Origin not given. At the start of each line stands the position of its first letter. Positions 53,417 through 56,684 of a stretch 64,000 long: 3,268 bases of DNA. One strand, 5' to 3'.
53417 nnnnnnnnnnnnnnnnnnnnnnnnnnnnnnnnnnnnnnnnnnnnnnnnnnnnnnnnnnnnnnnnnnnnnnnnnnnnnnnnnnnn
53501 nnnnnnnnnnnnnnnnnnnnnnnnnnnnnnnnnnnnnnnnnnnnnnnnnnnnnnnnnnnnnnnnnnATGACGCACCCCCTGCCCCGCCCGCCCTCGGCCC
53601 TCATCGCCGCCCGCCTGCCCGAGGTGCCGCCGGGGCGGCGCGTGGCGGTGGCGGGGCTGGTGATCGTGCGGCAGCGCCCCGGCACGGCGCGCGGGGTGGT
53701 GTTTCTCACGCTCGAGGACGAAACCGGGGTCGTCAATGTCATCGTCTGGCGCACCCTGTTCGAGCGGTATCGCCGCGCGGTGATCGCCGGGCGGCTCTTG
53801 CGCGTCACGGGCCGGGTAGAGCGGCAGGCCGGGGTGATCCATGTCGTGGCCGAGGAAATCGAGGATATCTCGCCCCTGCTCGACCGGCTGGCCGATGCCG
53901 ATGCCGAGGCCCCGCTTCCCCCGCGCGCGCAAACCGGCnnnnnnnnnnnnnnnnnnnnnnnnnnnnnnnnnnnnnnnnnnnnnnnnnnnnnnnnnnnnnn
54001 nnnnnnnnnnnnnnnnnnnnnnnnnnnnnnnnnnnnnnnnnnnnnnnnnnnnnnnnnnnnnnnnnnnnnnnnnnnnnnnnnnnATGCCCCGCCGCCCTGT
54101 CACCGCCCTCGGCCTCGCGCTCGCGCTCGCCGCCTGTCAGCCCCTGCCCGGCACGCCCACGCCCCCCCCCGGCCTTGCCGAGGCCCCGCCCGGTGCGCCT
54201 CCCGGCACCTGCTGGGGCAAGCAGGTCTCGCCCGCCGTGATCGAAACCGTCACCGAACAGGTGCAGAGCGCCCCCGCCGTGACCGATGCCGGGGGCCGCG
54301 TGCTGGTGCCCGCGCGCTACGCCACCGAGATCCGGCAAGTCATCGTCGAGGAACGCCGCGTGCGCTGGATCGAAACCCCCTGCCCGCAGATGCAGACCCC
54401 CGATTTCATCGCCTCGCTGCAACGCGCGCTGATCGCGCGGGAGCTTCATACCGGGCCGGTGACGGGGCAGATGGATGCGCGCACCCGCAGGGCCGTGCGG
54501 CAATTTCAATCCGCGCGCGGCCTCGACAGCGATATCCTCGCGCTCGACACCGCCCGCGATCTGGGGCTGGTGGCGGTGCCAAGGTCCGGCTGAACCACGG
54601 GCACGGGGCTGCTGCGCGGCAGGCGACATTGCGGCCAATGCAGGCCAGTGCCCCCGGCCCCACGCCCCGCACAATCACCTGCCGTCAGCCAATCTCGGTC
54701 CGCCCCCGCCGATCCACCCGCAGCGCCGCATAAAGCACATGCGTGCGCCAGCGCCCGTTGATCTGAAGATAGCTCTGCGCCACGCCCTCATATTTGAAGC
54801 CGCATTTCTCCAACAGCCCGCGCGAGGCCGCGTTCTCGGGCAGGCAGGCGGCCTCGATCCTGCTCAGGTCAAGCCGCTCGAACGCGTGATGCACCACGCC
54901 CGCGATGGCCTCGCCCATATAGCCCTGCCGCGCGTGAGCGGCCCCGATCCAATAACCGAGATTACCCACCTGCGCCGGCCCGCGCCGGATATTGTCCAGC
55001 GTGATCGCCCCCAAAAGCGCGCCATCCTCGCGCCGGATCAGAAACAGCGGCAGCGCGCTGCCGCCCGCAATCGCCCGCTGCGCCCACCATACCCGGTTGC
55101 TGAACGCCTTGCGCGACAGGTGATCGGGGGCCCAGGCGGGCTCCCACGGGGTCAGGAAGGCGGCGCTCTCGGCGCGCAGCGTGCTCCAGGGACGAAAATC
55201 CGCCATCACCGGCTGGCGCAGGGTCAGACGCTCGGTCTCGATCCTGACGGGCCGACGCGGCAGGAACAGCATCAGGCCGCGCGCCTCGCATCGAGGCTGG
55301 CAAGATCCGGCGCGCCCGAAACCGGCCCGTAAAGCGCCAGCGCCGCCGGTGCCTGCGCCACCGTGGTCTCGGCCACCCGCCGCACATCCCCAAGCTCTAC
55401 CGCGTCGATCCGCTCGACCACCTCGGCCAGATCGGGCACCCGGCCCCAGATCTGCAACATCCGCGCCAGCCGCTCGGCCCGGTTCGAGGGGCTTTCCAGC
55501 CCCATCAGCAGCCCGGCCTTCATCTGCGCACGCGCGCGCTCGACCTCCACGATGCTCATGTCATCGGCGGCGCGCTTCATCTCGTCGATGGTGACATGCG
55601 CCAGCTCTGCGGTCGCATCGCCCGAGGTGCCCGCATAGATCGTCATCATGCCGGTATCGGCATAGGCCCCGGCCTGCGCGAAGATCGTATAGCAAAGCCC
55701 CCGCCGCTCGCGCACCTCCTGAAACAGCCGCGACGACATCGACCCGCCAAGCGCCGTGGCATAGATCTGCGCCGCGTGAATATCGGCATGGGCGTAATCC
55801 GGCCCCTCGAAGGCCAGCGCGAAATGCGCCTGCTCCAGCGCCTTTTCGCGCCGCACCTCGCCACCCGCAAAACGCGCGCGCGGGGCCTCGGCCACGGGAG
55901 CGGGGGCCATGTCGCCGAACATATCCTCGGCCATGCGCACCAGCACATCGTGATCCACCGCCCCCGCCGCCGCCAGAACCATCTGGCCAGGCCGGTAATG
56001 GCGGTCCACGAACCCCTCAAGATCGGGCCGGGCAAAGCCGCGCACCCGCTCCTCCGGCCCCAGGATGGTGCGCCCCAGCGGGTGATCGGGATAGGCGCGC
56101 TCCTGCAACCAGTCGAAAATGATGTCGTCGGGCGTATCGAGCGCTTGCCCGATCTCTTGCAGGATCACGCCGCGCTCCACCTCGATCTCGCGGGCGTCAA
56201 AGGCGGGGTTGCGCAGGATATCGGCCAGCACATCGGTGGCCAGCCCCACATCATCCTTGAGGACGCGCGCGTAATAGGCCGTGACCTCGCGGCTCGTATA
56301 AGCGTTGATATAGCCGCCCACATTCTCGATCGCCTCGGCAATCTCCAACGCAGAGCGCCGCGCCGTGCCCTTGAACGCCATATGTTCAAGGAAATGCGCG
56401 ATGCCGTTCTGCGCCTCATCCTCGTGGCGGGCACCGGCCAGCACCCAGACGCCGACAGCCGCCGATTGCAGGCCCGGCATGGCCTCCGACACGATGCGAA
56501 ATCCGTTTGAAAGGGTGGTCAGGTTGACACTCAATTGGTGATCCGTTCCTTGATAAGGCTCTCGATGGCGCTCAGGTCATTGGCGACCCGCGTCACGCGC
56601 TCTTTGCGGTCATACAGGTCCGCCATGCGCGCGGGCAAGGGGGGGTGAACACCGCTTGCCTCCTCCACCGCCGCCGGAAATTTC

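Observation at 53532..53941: SOS-controlled stand-alone OB-fold resembling the DnaE2 C-terminus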

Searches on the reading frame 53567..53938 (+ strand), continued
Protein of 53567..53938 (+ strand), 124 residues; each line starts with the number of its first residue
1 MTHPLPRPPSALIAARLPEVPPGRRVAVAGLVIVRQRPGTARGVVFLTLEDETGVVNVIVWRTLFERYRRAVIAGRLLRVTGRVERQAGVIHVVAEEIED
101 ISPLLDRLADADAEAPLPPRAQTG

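Call 88: find_encoding_contigs(protein=P0066, flank=1000, max_places=10)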
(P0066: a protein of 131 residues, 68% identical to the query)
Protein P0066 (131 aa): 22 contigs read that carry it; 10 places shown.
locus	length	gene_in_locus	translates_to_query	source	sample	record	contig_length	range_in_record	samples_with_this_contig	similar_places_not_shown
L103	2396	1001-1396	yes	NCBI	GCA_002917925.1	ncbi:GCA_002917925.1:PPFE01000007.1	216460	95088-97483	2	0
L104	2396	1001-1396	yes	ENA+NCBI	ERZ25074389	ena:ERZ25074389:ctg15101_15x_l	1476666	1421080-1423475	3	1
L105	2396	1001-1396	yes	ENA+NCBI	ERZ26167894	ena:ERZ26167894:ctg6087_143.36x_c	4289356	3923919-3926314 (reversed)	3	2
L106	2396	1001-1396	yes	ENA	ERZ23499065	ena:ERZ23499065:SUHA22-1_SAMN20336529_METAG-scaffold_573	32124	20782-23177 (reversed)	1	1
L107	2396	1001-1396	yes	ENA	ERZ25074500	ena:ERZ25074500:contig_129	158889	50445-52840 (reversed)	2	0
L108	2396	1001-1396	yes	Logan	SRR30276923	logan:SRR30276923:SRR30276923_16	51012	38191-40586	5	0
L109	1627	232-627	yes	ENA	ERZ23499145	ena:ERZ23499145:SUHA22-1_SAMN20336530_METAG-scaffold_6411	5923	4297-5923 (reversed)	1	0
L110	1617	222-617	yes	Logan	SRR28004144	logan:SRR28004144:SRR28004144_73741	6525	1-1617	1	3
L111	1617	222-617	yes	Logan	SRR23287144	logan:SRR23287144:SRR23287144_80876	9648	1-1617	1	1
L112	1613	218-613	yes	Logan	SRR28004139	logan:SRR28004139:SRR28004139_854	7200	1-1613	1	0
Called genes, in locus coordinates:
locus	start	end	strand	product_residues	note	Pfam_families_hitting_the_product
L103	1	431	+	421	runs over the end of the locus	PF02844:GARS_N, PF01071:GARS_A, PF02843:GARS_C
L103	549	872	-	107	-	PF00111:Fer2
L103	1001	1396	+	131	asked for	PF01336:tRNA_anti-codon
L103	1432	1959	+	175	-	PF01471:PG_binding_1 (weak)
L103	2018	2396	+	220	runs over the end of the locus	-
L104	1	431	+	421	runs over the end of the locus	PF02844:GARS_N, PF01071:GARS_A, PF02843:GARS_C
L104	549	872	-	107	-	PF00111:Fer2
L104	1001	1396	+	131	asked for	PF01336:tRNA_anti-codon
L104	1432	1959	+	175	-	PF01471:PG_binding_1 (weak)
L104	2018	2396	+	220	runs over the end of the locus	-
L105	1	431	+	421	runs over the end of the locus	PF02844:GARS_N, PF01071:GARS_A, PF02843:GARS_C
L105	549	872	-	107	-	PF00111:Fer2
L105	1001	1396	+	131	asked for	PF01336:tRNA_anti-codon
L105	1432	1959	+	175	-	PF01471:PG_binding_1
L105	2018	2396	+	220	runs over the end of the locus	-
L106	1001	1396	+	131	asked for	PF01336:tRNA_anti-codon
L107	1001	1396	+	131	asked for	PF01336:tRNA_anti-codon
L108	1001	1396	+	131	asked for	PF01336:tRNA_anti-codon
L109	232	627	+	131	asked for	PF01336:tRNA_anti-codon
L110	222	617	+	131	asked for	PF01336:tRNA_anti-codon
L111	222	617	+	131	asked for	PF01336:tRNA_anti-codon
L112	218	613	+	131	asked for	PF01336:tRNA_anti-codon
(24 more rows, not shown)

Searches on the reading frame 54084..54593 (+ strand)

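Call 81: search_protein_families(library=pfam, proteins=[window:54084-54593:+], max_evalue=0.001)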
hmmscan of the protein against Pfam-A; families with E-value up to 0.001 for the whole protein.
window:54084-54593:+ (169 aa): 2 families
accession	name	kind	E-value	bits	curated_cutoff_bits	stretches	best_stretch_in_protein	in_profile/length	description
PF01471.23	PG_binding_1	-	4.6e-08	33.6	23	1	109-150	5-46/57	Putative peptidoglycan binding domain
PF13378.12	MR_MLE_C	-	0.00017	21.8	29.4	1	50-162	31-133/219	Enolase C-terminal domain-like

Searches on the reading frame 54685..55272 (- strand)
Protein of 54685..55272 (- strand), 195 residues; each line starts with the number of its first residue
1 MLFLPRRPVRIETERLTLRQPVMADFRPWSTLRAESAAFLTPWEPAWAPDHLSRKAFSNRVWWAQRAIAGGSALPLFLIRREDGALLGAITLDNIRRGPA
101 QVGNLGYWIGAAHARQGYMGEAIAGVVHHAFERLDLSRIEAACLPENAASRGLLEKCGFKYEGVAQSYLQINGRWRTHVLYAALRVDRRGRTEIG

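Call 81: search_protein_families(library=pfam, proteins=[window:54685-55272:-], max_evalue=0.001)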
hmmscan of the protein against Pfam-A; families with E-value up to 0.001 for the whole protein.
window:54685-55272:- (195 aa): 3 families
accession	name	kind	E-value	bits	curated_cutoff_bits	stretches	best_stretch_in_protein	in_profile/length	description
PF13302.13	Acetyltransf_3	-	1.8e-26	93.9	25.4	1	15-160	1-138/138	Acetyltransferase (GNAT) domain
PF00583.31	Acetyltransf_1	-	3.7e-11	43.8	20.7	1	63-159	27-116/116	Acetyltransferase (GNAT) family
PF13420.13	Acetyltransf_4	-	1.5e-07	32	24.3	1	60-178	33-153/155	Acetyltransferase (GNAT) domain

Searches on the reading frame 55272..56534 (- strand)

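Call 81: search_protein_families(library=pfam, proteins=[window:55272-56534:-], max_evalue=0.001)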
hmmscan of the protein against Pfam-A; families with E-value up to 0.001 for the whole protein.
window:55272-56534:- (420 aa): 2 families
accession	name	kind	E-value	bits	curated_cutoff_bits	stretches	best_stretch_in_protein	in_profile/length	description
PF00675.25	Peptidase_M16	-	8.7e-45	152.7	22.3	1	13-161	1-149/149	Insulinase (Peptidase family M16)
PF05193.26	Peptidase_M16_C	-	2.8e-40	138.5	23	1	169-338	4-181/181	Peptidase M16 inactive domain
